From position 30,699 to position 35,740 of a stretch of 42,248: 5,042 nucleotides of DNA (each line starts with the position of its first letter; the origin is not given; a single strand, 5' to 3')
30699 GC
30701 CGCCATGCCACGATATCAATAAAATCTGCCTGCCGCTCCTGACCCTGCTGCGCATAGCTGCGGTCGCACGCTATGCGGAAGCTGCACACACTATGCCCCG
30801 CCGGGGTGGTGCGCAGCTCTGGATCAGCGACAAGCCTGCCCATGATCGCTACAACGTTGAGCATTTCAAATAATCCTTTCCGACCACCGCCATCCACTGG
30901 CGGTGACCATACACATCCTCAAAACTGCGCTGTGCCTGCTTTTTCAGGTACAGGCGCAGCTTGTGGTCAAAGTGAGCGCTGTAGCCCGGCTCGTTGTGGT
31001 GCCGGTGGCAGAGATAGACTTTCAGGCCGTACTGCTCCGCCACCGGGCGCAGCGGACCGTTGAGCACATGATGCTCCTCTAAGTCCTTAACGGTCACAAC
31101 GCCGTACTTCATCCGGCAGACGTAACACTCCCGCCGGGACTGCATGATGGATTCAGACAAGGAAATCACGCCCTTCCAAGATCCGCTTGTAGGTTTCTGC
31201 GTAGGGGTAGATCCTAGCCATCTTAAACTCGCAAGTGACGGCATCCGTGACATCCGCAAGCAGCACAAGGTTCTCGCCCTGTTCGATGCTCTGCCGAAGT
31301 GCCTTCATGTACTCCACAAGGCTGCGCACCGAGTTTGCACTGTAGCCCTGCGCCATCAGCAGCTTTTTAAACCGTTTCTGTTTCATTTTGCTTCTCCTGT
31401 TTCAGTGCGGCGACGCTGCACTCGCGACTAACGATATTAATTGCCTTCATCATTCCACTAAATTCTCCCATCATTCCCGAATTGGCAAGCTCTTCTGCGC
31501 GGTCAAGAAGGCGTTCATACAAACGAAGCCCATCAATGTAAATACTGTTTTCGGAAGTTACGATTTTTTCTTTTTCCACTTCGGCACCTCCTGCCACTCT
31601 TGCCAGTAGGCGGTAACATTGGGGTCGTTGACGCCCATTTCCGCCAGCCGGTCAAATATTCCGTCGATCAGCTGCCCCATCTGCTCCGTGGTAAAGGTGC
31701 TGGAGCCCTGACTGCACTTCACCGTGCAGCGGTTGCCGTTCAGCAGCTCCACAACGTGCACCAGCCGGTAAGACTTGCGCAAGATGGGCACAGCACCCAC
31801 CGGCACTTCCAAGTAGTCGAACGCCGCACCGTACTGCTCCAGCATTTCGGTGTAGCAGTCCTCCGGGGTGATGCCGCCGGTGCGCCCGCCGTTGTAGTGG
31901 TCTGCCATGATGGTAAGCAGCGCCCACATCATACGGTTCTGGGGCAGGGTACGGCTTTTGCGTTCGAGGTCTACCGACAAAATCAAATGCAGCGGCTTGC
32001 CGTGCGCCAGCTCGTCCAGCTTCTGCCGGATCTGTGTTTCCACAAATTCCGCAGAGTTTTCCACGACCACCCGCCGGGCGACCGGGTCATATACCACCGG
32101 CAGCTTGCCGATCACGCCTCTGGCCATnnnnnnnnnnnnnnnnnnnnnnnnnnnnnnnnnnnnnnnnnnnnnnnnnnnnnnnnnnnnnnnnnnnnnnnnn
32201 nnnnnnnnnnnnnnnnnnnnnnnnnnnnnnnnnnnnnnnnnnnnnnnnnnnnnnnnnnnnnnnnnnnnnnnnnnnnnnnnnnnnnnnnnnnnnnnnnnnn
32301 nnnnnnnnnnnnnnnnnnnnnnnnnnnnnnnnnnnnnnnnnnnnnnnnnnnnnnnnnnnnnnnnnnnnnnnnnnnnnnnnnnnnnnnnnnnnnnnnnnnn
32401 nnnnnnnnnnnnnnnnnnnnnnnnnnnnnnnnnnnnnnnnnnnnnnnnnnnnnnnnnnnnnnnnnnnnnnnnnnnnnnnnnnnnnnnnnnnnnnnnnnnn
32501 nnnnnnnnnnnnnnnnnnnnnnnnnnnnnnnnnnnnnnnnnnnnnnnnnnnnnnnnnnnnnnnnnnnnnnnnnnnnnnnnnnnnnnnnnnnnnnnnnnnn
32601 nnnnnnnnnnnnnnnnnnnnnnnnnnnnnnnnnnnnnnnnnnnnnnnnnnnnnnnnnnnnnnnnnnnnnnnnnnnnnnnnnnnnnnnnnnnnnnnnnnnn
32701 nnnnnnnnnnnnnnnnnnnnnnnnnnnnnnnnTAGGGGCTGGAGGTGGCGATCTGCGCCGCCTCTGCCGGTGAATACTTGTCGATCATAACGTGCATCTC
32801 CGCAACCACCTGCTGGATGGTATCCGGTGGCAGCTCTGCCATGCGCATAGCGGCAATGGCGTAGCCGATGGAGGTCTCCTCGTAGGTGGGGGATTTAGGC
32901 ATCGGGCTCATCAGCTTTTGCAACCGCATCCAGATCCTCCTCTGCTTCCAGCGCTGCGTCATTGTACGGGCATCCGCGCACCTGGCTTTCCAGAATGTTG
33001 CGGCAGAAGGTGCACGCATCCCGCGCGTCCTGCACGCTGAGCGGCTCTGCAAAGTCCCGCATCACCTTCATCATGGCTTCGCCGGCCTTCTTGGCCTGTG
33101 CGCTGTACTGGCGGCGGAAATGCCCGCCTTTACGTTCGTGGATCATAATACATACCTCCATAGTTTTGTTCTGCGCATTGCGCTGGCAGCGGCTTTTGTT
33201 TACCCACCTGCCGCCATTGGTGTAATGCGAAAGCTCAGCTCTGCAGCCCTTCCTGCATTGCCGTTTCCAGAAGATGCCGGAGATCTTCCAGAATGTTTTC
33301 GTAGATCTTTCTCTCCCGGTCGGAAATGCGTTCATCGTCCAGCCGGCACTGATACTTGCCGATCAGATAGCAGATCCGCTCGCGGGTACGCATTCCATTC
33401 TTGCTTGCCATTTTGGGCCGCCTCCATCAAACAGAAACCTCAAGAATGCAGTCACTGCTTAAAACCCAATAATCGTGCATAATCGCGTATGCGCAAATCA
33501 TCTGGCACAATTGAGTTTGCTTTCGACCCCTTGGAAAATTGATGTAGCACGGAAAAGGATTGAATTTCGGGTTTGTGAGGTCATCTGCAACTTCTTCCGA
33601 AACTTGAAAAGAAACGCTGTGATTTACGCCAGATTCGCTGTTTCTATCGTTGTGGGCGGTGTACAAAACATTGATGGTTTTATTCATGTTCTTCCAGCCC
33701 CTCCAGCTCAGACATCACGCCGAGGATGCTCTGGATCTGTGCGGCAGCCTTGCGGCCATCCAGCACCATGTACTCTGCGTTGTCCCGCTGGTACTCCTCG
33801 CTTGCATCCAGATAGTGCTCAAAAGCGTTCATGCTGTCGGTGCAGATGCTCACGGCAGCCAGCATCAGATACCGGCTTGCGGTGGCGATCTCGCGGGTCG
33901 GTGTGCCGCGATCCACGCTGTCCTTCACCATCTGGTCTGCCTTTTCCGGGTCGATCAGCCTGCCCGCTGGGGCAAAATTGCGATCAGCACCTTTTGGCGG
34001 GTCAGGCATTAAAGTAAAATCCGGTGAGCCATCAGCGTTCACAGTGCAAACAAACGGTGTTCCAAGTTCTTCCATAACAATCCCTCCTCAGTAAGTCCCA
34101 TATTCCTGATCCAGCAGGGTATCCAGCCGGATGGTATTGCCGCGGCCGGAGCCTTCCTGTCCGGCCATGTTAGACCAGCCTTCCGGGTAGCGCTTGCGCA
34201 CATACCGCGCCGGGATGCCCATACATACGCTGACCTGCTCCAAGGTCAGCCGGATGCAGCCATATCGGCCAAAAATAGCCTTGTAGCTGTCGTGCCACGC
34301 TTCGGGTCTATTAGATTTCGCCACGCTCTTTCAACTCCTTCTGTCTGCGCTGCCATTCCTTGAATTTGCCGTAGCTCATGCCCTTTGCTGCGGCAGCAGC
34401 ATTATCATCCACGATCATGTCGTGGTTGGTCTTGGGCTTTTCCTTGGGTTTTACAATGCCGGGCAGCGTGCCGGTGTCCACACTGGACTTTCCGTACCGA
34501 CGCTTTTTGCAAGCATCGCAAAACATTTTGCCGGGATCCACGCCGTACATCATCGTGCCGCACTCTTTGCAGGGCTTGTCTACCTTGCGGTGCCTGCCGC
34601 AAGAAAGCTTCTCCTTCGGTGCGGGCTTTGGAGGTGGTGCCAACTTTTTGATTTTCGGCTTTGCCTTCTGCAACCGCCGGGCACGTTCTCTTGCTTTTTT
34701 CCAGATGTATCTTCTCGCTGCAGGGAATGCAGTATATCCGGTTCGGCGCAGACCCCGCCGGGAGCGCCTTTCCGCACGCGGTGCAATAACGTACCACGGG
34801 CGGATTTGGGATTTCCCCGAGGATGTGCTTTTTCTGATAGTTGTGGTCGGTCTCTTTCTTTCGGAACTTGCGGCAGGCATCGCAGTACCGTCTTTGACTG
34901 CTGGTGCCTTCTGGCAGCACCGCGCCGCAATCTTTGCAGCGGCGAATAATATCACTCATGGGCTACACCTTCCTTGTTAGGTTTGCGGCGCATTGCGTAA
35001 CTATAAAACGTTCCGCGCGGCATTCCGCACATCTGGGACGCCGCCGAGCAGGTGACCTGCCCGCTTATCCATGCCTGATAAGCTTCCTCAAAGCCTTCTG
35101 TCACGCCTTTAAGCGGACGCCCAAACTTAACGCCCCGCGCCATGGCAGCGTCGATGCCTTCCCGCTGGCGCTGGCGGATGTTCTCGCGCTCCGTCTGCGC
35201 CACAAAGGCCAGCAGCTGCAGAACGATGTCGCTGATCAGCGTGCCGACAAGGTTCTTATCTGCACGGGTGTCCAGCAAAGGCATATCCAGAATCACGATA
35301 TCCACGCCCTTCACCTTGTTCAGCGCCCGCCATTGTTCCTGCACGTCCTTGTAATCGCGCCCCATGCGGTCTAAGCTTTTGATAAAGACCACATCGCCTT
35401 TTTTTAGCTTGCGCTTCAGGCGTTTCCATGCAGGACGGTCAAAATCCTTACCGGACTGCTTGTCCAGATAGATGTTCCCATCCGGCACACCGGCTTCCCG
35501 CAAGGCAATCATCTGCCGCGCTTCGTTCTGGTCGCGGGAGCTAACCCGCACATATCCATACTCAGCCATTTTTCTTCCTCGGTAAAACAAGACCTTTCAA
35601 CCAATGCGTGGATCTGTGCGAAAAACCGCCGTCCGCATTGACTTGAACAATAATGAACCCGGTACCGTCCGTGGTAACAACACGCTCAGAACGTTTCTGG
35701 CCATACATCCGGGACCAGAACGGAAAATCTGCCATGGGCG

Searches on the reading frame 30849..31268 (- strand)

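Call 66: search_protein_families(library=ncbifam, proteins=[window:30849-31268:-], max_evalue=0.001)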
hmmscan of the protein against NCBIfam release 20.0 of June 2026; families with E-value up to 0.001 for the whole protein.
window:30849-31268:- (139 aa): 0 families

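Call 67: search_protein_families(library=phrogs, proteins=[window:30849-31268:-], max_evalue=0.001)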
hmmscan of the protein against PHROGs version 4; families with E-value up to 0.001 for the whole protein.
window:30849-31268:- (139 aa): 2 families
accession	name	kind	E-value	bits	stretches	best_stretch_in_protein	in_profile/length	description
phrog_7566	-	unknown function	3e-25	89.3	1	37-134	4-96/96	-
phrog_29930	-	unknown function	1.2e-07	32.9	1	98-134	6-42/44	-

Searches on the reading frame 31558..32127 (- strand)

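Call 3: search_protein_families(library=pfam, proteins=[window:31558-32127:-], max_evalue=0.01)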
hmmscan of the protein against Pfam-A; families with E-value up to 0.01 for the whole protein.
window:31558-32127:- (189 aa): 1 family
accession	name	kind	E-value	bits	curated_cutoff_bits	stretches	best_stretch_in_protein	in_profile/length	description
PF05772.17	NinB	-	0.00013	22.2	23.8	0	50-76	31-57/131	NinB protein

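Call 4: search_protein_families(library=phrogs, proteins=[window:31558-32127:-], max_evalue=0.001)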
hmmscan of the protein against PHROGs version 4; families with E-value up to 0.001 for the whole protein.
window:31558-32127:- (189 aa): 1 family
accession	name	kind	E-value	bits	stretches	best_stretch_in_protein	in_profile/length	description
phrog_72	-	DNA, RNA and nucleotide metabolism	5.2e-14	53.7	1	36-180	31-154/161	NinB/ Orf homologous recombination mediator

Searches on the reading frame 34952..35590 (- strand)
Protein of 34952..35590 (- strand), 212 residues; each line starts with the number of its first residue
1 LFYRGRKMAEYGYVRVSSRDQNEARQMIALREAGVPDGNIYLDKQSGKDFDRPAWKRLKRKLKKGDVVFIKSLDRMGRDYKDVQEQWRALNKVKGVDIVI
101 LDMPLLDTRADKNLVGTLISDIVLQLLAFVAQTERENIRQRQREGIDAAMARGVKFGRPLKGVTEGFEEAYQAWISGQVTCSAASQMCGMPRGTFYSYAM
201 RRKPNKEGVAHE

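Call 3: search_protein_families(library=pfam, proteins=[window:34952-35590:-], max_evalue=0.01)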
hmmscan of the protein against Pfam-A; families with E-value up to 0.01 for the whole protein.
window:34952-35590:- (212 aa): 1 family
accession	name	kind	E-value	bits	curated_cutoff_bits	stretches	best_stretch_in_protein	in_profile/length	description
PF00239.26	Resolvase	-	1.5e-28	100.1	23.3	1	11-154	2-144/145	Resolvase, N terminal domain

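Call 4: search_protein_families(library=phrogs, proteins=[window:34952-35590:-], max_evalue=0.001)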
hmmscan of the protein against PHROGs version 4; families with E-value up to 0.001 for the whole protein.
window:34952-35590:- (212 aa): 3 families
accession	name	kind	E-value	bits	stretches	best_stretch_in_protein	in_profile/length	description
phrog_125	-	DNA, RNA and nucleotide metabolism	4.5e-49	168.3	1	6-207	18-208/254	DNA invertase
phrog_95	-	integration and excision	5.7e-18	65.8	1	8-154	88-238/651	integrase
phrog_8275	-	DNA, RNA and nucleotide metabolism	1.3e-08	35.5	1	12-58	4-48/51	DNA invertase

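Call 66: search_protein_families(library=ncbifam, proteins=[window:34952-35569:-], max_evalue=0.001)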
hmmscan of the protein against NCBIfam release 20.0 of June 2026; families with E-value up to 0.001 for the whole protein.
window:34952-35569:- (205 aa): 2 families
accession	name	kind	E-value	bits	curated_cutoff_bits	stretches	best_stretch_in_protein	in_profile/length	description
NF041201.1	recomb_XisF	equivalog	1e-15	57.7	375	1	4-148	2-142/465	fdxN element excision recombinase XisF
NF009949.0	PRK13413.1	equivalog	9.4e-09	35.2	272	1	4-196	3-197/203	master DNA invertase Mpi family serine-type recombinase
